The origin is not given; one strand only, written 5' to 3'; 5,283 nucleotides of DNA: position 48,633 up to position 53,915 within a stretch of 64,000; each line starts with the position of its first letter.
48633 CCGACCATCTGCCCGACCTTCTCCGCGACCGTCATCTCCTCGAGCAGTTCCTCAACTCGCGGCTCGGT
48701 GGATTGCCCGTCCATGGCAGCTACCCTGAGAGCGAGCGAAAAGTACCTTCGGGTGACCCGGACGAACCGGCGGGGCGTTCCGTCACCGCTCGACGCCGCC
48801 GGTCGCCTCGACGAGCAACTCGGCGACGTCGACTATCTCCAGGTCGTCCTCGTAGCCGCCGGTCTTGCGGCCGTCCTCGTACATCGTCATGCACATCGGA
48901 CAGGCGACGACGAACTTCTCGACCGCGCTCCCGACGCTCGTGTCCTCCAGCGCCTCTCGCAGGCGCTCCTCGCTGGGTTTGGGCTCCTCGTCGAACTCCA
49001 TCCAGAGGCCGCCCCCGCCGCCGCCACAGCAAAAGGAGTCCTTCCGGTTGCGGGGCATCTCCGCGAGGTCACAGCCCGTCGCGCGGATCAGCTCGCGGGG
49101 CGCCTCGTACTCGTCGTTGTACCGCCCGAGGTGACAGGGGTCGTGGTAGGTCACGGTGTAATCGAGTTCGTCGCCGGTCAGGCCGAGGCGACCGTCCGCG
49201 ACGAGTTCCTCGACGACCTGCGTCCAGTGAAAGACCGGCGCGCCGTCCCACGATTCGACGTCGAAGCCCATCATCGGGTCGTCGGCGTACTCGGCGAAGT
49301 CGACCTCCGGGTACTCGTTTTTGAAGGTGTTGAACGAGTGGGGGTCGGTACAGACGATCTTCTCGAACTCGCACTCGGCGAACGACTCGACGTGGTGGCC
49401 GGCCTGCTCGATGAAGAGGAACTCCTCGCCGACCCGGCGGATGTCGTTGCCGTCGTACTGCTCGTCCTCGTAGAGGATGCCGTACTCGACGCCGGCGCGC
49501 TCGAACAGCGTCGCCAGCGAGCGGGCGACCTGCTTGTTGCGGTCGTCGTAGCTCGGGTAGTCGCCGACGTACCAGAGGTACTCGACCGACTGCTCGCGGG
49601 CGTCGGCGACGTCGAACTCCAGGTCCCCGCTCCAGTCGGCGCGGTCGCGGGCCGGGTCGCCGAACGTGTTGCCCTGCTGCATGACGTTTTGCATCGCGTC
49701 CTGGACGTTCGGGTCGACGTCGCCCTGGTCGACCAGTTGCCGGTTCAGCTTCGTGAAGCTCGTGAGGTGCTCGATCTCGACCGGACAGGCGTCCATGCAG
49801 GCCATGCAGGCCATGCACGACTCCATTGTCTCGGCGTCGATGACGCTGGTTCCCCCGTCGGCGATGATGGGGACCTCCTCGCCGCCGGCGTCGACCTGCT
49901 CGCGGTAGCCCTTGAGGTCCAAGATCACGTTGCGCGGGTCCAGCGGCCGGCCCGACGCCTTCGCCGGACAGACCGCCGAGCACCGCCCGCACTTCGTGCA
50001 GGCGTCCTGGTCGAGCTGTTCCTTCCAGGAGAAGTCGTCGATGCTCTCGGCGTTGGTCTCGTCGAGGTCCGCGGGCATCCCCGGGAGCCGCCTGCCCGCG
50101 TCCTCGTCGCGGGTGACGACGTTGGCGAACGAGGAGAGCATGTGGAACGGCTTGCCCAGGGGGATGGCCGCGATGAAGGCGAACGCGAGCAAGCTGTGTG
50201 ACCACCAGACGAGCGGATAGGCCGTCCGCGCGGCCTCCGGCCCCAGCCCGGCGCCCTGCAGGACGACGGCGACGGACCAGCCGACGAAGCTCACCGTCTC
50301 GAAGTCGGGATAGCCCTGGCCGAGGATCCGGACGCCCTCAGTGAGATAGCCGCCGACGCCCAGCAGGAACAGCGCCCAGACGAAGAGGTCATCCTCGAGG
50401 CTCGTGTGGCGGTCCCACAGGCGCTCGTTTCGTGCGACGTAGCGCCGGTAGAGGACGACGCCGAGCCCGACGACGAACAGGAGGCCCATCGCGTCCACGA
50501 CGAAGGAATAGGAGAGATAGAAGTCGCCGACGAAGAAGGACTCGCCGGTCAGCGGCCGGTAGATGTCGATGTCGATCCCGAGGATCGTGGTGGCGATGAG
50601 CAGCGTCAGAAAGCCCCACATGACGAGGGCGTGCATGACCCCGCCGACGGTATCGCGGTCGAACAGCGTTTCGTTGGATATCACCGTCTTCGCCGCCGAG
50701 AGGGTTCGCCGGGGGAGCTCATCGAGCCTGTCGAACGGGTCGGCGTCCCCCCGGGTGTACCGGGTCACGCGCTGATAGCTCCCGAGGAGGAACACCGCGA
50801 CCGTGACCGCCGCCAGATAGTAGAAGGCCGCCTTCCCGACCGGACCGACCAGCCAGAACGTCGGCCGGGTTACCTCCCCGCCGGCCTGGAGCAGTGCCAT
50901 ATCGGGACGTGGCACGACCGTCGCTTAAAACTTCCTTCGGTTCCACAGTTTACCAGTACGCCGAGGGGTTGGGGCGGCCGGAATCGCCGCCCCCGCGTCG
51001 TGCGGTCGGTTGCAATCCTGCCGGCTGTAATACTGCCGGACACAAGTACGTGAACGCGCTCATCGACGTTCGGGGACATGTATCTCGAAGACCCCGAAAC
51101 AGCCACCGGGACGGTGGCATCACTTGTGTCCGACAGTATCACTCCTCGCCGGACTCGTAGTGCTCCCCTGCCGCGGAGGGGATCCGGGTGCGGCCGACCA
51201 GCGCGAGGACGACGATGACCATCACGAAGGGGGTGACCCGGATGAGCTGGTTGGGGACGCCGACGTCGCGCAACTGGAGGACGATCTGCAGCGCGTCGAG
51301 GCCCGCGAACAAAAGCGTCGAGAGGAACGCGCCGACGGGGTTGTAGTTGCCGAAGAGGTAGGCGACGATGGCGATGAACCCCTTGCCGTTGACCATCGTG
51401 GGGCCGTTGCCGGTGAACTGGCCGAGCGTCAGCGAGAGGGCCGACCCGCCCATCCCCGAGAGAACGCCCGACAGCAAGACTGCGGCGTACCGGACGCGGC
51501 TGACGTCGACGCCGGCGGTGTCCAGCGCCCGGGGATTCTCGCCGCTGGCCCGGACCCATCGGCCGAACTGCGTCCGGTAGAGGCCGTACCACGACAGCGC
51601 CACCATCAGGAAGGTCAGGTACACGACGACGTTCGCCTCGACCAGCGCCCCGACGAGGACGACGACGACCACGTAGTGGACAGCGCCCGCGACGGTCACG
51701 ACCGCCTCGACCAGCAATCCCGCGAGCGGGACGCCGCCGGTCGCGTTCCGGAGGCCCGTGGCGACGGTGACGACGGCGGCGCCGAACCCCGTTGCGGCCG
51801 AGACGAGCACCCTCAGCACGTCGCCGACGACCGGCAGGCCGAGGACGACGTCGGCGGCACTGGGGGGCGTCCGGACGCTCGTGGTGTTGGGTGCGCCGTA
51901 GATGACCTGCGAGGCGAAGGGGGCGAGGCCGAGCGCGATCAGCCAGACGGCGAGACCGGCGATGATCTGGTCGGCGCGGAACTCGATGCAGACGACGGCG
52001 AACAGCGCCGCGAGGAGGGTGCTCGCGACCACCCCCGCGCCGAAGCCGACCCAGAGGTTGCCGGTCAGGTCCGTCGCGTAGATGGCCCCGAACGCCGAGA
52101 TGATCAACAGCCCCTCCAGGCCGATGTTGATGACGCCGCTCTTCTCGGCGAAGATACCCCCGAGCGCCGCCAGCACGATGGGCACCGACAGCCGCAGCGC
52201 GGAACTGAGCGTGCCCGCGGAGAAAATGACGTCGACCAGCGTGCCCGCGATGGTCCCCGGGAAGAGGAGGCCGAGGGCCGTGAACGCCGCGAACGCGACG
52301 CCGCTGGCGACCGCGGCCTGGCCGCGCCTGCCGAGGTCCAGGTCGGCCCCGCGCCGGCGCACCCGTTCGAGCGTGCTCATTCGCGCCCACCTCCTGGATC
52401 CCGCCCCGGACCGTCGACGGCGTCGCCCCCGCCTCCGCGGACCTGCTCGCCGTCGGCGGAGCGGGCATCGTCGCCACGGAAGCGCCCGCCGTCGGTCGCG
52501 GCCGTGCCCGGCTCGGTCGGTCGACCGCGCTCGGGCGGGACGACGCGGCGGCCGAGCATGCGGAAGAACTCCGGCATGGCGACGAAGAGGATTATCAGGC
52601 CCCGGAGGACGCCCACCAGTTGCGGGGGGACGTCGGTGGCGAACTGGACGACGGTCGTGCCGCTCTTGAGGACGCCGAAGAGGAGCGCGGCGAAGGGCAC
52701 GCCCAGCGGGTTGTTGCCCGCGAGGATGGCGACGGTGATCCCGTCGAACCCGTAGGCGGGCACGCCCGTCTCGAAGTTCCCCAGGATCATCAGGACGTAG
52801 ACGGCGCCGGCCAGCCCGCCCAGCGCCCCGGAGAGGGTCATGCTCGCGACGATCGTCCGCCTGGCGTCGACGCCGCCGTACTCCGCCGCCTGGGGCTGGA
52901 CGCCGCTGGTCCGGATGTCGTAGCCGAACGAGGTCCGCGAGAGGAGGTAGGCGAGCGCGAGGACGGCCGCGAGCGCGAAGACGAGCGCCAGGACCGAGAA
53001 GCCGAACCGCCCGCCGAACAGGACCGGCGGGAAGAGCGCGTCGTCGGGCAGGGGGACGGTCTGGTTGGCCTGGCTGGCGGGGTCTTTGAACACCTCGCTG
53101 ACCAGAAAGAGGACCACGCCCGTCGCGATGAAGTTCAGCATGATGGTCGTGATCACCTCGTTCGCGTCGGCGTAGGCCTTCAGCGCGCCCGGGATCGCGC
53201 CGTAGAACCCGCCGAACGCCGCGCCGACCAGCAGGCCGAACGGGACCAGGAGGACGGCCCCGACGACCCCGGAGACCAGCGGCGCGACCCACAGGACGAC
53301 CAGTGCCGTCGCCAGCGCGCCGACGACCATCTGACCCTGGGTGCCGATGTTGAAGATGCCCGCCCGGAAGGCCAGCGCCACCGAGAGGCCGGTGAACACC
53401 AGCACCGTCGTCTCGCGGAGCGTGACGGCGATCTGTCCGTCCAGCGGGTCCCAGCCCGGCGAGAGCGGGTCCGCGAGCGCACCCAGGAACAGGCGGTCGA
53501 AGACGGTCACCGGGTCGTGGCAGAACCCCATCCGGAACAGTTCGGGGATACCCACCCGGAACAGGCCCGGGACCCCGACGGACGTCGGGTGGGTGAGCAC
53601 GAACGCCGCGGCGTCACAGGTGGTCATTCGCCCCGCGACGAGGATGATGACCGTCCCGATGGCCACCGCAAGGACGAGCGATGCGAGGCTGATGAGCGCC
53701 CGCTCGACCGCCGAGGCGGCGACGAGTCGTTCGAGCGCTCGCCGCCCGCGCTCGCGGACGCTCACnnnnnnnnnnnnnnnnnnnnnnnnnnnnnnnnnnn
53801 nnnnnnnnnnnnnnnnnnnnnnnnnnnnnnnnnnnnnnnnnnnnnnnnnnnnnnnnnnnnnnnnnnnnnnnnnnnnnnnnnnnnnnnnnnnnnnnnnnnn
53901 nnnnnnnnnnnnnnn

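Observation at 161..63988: Three related families of 74-108 bp hairpin MITE-like elements with 3-bp TCA/TGA target-site duplications, at very high density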

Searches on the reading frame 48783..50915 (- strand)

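Call 12: search_protein_families(library=ncbifam, proteins=[window:48783-50915:-], max_evalue=0.00001)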
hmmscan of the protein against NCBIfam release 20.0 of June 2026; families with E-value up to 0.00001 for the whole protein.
window:48783-50915:- (710 aa): 13 families
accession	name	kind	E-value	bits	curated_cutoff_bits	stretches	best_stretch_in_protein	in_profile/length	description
NF004898.0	PRK06259.1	equivalog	4.7e-23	81.6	385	1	362-704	183-487/488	fumarate reductase (CoM/CoB) subunit TfrB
NF045670.1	quin_L_LdhH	equivalog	9.4e-23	80.4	800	1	484-701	504-705/706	L-lactate dehydrogenase (quinone) large subunit LdhH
NF045796.1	DsrK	equivalog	1.1e-13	50.6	400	1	547-640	285-378/453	sulfate reduction electron transfer complex DsrMKJOP subunit DsrK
NF045724.1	ferredox_TmcB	equivalog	9.8e-13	47.5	735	1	303-639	40-366/430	electron transfer complex ferredoxin TmcB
NF045663.1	diclust_near_Sec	equivalog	5.2e-11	41.4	530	0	581-677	529-616/759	pyridine nucleotide-disulfide oxidoreductase/dicluster-binding protein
NF008369.0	PRK11168.1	equivalog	6.9e-08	31.8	278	0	445-676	168-377/401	anaerobic glycerol-3-phosphate dehydrogenase subunit C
NF045711.1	sulf_resp_HmcF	equivalog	9.8e-08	31.2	750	1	559-635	307-384/457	sulfate respiration complex iron-sulfur protein HmcF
NF058577.1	FdxA_fam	equivalog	5.2e-07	29.7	65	0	290-320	22-52/52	4Fe-4S ferredoxin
NF009226.0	PRK12576.1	equivalog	1.1e-06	28.2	344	1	304-397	154-236/317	succinate dehydrogenase/fumarate reductase iron-sulfur subunit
NF038018.1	qmoC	equivalog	6.3e-06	25.9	300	0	92-199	221-320/360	quinone-interacting membrane-bound oxidoreductase complex subunit QmoC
NF041837.1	rnfC_Methano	equivalog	7e-06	25.1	650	0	299-320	392-413/438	Rnf electron transport complex subunit RnfC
NF041890.1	hdrC_Methbact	equivalog_domain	8.5e-06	25.5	270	0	292-405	17-112/192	ferredoxin:CoB-CoM heterodisulfide reductase subunit HdrC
NF042909.1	FMH_DH_FwdF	exception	8.9e-06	25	375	0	293-320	214-241/336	tungsten-dependent formylmethanofuran dehydrogenase subunit FwdF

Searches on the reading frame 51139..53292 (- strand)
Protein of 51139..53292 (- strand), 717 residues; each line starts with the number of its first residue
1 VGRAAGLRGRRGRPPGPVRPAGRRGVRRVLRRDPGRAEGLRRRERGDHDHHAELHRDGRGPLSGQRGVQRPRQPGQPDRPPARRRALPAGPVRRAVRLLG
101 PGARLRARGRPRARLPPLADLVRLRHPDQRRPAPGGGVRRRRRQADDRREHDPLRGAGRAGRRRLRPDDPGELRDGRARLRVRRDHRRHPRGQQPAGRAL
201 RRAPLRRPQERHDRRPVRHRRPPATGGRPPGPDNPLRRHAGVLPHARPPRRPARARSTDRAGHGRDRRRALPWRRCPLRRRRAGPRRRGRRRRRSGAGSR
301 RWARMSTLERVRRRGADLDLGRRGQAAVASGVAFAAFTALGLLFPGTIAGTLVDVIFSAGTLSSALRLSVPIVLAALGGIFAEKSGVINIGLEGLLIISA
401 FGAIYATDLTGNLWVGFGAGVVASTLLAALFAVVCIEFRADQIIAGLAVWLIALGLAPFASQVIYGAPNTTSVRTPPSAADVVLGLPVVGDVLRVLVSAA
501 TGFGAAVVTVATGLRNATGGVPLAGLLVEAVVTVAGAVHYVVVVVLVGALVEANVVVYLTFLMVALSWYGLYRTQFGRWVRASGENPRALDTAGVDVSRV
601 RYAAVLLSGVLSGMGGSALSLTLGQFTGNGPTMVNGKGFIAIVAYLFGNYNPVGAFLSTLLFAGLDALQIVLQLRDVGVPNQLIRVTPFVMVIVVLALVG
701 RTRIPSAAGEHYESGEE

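Call 96: search_protein_families(library=pfam, proteins=[window:51139-53292:-], max_evalue=0.001)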
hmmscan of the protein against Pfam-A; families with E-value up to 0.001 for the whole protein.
window:51139-53292:- (717 aa): 1 family
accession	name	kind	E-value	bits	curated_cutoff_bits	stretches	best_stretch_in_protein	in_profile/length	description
PF02653.21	BPD_transp_2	-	1.3e-29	103.6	26.8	1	363-696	3-269/269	Branched-chain amino acid transport system / permease component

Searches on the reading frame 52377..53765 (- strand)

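Call 99: search_protein_families(library=pfam, proteins=[window:52377-53765:-], max_evalue=0.000001)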
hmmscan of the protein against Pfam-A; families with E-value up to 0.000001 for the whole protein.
window:52377-53765:- (462 aa): 1 family
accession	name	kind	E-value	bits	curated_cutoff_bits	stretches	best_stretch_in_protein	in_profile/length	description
PF02653.21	BPD_transp_2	-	3.3e-52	177.7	26.8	1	115-395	5-268/269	Branched-chain amino acid transport system / permease component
